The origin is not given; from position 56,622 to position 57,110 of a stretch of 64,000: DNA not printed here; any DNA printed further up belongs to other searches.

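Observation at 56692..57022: Stand-alone, strongly signalled 63-aa gene that is essentially just an LPXTG sorting signal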

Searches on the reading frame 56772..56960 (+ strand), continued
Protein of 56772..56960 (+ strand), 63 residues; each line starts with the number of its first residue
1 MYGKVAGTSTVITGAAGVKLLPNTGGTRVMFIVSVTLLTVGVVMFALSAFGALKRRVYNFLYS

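Call 63: list_cluster_members(proteins=[P0001, P0004, P0005, P0011, P0013, P0021, P0031, P0043, P0057, P0090])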
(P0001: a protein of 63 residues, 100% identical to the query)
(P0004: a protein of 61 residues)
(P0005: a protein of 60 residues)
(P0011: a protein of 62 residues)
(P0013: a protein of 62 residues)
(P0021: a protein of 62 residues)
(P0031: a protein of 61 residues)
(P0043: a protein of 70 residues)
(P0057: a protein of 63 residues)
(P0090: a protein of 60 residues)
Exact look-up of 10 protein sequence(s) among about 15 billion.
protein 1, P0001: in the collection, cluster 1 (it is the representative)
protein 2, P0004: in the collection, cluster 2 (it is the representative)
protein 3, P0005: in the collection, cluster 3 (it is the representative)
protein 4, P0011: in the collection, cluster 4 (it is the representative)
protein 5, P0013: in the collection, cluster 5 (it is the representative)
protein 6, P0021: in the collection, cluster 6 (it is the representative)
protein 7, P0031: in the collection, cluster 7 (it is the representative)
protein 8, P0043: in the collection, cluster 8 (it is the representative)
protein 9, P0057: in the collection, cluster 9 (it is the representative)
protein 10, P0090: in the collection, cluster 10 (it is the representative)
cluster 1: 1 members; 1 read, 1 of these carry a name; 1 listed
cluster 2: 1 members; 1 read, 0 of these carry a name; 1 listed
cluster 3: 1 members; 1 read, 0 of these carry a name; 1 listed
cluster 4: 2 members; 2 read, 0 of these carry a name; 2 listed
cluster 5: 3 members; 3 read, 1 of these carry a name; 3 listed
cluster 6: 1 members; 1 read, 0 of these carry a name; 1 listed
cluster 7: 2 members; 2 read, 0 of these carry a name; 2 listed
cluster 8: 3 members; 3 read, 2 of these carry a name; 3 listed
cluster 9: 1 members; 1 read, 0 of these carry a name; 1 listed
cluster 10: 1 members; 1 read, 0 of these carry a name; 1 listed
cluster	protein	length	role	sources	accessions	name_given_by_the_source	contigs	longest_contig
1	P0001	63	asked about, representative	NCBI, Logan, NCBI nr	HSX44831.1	MAG TPA: hypothetical protein VLF39_01805 [Candidatus Saccharimonadales bacterium] | hypothetical protein [Candidatus Saccharimonadales bacterium]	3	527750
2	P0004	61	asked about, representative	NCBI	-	-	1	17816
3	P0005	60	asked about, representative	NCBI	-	-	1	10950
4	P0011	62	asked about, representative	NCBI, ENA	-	-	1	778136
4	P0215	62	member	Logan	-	-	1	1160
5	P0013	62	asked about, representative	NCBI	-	-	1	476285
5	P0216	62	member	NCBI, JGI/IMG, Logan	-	hypothetical protein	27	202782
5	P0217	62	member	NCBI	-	-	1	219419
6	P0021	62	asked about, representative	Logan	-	-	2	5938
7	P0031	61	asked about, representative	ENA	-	-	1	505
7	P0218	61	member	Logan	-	-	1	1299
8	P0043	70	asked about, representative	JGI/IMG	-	hypothetical protein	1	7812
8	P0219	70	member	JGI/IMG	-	hypothetical protein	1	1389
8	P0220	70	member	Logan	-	-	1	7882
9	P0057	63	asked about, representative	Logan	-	-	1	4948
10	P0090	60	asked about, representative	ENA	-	-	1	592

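Call 64: find_encoding_contigs(protein=P0043, flank=5000, max_places=1)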
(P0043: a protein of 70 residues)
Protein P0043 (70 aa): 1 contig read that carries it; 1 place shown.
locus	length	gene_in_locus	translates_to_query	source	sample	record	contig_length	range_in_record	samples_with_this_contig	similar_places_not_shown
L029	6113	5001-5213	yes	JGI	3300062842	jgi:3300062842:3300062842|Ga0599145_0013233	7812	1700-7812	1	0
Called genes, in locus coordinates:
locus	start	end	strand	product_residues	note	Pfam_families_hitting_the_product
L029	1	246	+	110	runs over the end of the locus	-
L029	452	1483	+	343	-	-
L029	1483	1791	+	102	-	-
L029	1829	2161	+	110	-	-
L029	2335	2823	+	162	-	-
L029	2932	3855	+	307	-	PF01828:Peptidase_A4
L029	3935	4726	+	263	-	PF23441:SDR (weak), PF00106:adh_short, PF08659:KR, PF13561:adh_short_C2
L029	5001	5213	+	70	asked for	-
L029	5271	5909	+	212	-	PF04203:Sortase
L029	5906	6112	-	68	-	?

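Call 65: find_encoding_contigs(protein=P0057, flank=5000, max_places=1)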
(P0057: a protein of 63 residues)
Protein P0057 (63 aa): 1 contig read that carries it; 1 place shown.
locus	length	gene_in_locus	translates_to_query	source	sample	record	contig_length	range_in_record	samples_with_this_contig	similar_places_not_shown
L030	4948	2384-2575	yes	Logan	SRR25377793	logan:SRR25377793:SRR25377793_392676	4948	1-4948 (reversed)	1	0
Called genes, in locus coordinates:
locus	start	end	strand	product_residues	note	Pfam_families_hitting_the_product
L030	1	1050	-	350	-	?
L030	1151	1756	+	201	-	PF00300:His_Phos_1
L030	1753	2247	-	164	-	PF04461:YajQ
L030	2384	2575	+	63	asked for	-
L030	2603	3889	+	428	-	PF13506:Glyco_transf_21, PF00535:Glycos_transf_2, PF10111:Glyco_tranf_2_2 (faint), PF13641:Glyco_tranf_2_3, PF13632:Glyco_trans_2_3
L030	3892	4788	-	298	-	PF00106:adh_short, PF08659:KR, PF23441:SDR (weak), PF13561:adh_short_C2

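Call 66: find_encoding_contigs(protein=P0021, flank=5000, max_places=1)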
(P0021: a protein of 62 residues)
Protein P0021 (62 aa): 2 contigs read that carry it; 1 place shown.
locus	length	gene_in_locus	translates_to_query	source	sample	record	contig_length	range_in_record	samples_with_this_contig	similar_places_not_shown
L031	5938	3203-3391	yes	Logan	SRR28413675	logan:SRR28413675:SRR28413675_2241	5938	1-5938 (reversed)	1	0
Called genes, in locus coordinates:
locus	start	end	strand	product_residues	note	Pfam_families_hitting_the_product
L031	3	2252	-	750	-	?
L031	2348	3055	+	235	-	PF00027:cNMP_binding, PF13545:HTH_Crp_2, PF00325:Crp (weak)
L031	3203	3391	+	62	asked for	-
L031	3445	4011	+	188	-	PF04203:Sortase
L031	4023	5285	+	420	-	PF13506:Glyco_transf_21, PF00535:Glycos_transf_2, PF01644:Chitin_synth_1 (faint), PF10111:Glyco_tranf_2_2, PF13641:Glyco_tranf_2_3, PF13632:Glyco_trans_2_3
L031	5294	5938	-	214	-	?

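Call 67: find_encoding_contigs(protein=P0005, flank=5000, max_places=1)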
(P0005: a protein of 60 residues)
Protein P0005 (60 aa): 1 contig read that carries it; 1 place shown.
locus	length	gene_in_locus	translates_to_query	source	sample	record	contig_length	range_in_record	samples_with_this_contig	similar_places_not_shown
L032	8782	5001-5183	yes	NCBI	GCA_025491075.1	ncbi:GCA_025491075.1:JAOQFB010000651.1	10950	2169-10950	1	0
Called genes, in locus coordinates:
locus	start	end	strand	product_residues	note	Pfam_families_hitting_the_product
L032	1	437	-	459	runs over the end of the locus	-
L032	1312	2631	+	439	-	-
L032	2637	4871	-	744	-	PF02018:CBM_4_9 (weak), PF01522:Polysacc_deac_1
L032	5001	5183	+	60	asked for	-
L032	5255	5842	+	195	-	PF04203:Sortase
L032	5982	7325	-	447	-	PF00535:Glycos_transf_2, PF13641:Glyco_tranf_2_3, PF13632:Glyco_trans_2_3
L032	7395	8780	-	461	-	?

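Call 70: search_solved_structures(query=A4, max_evalue=0.001)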
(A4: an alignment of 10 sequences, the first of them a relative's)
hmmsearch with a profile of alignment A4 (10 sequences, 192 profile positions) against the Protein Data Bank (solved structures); distinct sequences matched with E-value up to 0.001: 47.
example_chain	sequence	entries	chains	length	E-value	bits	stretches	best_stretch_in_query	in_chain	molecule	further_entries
4d70_A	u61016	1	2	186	5.9e-10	42.2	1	57-174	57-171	SORTASE FAMILY PROTEIN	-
8t28_A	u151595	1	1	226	7.1e-10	41.9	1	42-175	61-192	Class C sortase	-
3rcc_A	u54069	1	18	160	4.2e-09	39.4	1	63-182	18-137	Sortase SrtA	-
7s56_A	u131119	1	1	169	5.7e-09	38.9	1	63-182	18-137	Class A sortase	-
5cuw_A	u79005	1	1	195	8.4e-09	38.4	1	62-185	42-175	SrtE1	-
7s54_A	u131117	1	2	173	1.8e-08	37.3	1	63-174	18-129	Class A sortase, sortase A chimera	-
4tqx_A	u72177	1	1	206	2.8e-08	36.7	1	38-183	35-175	Sortase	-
2kw8_A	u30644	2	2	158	1.9e-07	34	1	63-174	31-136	LPXTG-site transpeptidase family protein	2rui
7cg9_A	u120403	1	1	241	3.6e-07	33.1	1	41-183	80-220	Class C sortase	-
24rr_A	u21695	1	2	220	5.1e-07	32.6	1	108-183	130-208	Ebp pilus assembly class C sortase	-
2ln7_A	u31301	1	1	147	5.5e-07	32.5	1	64-174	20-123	LPXTG-site transpeptidase family protein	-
5dv0_A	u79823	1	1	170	6.6e-07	32.2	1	63-190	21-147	Sortase SrtA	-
4d7w_A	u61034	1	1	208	1.6e-06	31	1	57-175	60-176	SORTASE FAMILY PROTEIN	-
4o8l_A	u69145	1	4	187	2.7e-06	30.2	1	48-190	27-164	Sortase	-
2mlm_A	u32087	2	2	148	3.3e-06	29.9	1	104-174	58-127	Sortase family protein | Sortase A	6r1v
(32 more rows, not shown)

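Call 72: search_solved_structures(query=A2, max_evalue=1)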
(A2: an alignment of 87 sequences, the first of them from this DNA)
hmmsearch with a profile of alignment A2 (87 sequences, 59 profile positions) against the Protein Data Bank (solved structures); distinct sequences matched with E-value up to 1: 14.
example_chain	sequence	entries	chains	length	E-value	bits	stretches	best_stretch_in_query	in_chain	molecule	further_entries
4xe5_G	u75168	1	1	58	0.22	14.4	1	30-58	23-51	Sodium/potassium-transporting ATPase subunit gamma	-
1rwi_B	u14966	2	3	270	0.24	14.3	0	11-32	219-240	Serine/threonine-protein kinase pknD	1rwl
1afo_A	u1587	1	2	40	0.43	13.5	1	28-55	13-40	GLYCOPHORIN A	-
7zv1_A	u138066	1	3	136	0.51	13.2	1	20-45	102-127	Protein 2A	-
5fmf_1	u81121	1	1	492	0.57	13.1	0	13-52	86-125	DNA REPAIR HELICASE RAD25, SSL2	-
7dqa_A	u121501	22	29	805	0.7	12.8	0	29-56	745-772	Angiotensin-converting enzyme 2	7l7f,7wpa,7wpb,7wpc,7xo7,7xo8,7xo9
9kxt_B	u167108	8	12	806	0.7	12.8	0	29-56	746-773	Angiotensin-converting enzyme 2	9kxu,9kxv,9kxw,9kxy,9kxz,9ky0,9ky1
8wby_B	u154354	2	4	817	0.71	12.8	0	29-56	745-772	Angiotensin-converting enzyme 2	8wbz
8wm3_B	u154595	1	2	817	0.72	12.8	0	29-56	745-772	Angiotensin-converting enzyme 2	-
8p2w_A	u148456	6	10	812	0.73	12.8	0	29-56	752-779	Processed angiotensin-converting enzyme 2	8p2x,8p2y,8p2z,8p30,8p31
6m17_B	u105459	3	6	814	0.74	12.7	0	29-56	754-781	Angiotensin-converting enzyme 2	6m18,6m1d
7dwx_B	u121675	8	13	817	0.74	12.7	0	29-56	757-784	Angiotensin-converting enzyme 2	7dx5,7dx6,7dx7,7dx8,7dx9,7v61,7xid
7y75_A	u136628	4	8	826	0.76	12.7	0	29-56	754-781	Angiotensin-converting enzyme 2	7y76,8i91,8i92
9va1_C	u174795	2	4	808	0.78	12.7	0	29-56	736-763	Angiotensin-converting enzyme 2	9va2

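Call 74: search_protein_families(library=ncbifam, alignment_id=A2, max_evalue=0.01)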
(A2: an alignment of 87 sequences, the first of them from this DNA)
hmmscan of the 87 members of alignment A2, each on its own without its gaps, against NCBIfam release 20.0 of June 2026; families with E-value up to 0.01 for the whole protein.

A. member 1, seq(63 aa): 0 families

B. families by the number of members that match (of 87 scanned): 12 families
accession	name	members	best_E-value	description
TIGR01167.1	LPXTG_anchor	12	0.00071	LPXTG cell wall anchor domain-containing protein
NF033846.1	Rumino_NPXTG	4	6e-05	NPXTG-anchored protein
NF033073.1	LPXTG_double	2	0.008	doubled motif LPXTG anchor domain-containing protein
NF010294.0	PRK13734.1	1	0.0016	F-type conjugative transfer system pilin TraA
NF058583.1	LAXTG_small_WW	1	0.0038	LAXTG motif-containing small protein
NF045849.1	ICE_MMCAP2_0565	1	0.0064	Mbov_0395 family pilin-like conjugal transfer protein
NF000279.1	qac_SMR_H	1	0.0067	quaternary ammonium compound efflux SMR transporter QacH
NF033470.1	SMR_qac_bcrC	1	0.008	quaternary ammonium compound efflux SMR transporter BcrC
NF005931.1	PRK07952.1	1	0.0081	replicative helicase loader DnaC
NF038329.2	gly_rich_SclB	1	0.0084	LPXTG-anchored collagen-like adhesin Scl2/SclB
NF009290.0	PRK12650.1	1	0.0091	DUF4040 family protein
NF045503.1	repair_heli_XPB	1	0.0093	DNA repair helicase XPB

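Call 81: find_encoding_contigs(protein=P0125, flank=4000, max_places=1)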
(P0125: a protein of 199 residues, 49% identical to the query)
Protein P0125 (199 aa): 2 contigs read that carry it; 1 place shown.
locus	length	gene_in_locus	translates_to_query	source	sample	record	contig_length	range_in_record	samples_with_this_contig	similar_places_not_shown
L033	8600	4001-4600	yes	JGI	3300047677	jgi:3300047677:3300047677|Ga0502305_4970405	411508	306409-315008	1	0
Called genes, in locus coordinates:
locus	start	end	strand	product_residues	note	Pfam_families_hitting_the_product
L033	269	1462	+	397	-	-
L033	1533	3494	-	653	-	PF02018:CBM_4_9 (faint), PF17957:Big_7, PF01522:Polysacc_deac_1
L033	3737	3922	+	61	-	-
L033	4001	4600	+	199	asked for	PF04203:Sortase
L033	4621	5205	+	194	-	-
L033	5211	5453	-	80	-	-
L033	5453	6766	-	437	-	PF13641:Glyco_tranf_2_3, PF00535:Glycos_transf_2, PF13632:Glyco_trans_2_3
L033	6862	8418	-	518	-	-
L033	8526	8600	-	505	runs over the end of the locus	PF01381:HTH_3, PF13443:HTH_26 (weak), PF13560:HTH_31, PF13744:HTH_37 (weak), PF00275:EPSP_synthase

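Call 82: find_encoding_contigs(protein=P0152, flank=4000, max_places=1)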
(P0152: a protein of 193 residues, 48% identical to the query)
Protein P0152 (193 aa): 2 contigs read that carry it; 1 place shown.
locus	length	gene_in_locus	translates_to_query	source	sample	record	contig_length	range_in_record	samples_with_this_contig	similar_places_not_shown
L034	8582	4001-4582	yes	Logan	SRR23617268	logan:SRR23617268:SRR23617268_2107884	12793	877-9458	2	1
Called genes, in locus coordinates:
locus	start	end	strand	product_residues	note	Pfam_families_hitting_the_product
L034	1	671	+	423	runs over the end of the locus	-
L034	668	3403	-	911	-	PF17957:Big_7, PF01522:Polysacc_deac_1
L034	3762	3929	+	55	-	-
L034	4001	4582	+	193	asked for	PF04203:Sortase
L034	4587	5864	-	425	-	PF13641:Glyco_tranf_2_3, PF00535:Glycos_transf_2, PF13632:Glyco_trans_2_3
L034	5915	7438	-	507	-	PF01381:HTH_3, PF12844:HTH_19 (weak), PF13443:HTH_26 (weak), PF13560:HTH_31, PF13744:HTH_37 (faint), PF00275:EPSP_synthase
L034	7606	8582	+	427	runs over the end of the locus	PF00464:SHMT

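Call 83: find_encoding_contigs(protein=P0129, flank=4000, max_places=1)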
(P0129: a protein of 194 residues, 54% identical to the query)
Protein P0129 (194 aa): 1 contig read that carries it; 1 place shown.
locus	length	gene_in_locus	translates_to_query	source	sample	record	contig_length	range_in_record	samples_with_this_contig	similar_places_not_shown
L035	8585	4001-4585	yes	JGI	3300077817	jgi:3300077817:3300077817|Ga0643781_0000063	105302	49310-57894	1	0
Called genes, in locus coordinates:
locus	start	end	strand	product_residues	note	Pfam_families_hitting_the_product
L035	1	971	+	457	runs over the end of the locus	-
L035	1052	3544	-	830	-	PF02018:CBM_4_9 (weak), PF17957:Big_7, PF01522:Polysacc_deac_1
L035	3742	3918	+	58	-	-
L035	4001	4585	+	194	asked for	PF04203:Sortase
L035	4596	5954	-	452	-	PF13641:Glyco_tranf_2_3, PF00535:Glycos_transf_2, PF13632:Glyco_trans_2_3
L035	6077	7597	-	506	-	PF01381:HTH_3, PF13443:HTH_26 (weak), PF13560:HTH_31, PF00275:EPSP_synthase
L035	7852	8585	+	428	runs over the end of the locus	PF00464:SHMT, PF00155:Aminotran_1_2 (weak)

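Call 88: list_cluster_members(proteins=[P0104, P0112, P0138, P0191, P0101, P0107, P0148, P0166, P0183, P0214])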
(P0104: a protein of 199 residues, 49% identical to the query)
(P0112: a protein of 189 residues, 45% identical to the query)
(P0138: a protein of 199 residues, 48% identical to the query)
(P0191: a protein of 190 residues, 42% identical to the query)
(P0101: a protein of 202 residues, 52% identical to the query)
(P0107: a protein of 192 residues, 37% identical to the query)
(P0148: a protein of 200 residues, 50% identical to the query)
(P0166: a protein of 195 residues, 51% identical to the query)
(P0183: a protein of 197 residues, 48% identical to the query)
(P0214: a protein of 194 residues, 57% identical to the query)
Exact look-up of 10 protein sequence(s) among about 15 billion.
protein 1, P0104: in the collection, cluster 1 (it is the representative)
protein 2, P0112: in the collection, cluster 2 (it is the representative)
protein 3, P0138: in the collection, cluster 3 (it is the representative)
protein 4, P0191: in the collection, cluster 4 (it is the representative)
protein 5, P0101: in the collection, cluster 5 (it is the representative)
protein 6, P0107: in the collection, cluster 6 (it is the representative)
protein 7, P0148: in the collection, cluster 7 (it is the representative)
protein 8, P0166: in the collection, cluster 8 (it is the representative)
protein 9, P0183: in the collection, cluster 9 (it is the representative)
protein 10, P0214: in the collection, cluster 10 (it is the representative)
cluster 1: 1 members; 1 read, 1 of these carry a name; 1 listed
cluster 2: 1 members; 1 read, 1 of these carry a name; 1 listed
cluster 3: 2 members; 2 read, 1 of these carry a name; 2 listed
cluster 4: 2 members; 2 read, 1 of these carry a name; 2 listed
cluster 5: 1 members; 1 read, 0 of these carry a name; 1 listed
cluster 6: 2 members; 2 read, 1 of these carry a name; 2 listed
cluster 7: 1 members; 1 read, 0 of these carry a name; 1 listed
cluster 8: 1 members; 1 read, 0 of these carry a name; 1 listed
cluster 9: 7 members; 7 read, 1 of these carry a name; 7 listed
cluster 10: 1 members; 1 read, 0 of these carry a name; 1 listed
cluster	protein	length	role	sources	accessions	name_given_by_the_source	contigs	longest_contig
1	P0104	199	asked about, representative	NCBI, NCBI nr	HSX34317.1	MAG TPA: sortase [Candidatus Saccharimonadales bacterium] | sortase [Candidatus Saccharimonadales bacterium]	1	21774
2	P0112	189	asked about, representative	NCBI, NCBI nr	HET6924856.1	MAG TPA: sortase [Candidatus Saccharimonadales bacterium] | sortase [Candidatus Saccharimonadales bacterium]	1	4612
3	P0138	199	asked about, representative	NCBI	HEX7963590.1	MAG TPA: sortase [Candidatus Saccharimonadales bacterium]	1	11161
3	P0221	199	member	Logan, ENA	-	-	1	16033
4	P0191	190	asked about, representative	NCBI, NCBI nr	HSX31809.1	MAG TPA: sortase [Candidatus Saccharimonadales bacterium] | sortase [Candidatus Saccharimonadales bacterium]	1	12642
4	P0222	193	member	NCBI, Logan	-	-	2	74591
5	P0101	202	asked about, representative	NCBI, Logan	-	-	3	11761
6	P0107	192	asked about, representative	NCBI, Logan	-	-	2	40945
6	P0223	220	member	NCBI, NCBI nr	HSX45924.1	MAG TPA: sortase [Candidatus Saccharimonadia bacterium] | sortase [Candidatus Saccharimonadia bacterium]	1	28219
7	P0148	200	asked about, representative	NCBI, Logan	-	-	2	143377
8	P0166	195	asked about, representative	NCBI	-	-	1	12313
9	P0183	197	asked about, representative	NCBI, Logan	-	-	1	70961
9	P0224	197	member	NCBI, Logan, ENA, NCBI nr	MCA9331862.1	sortase [Candidatus Saccharibacteria bacterium]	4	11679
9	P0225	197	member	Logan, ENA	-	-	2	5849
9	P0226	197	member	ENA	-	-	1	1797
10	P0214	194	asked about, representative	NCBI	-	-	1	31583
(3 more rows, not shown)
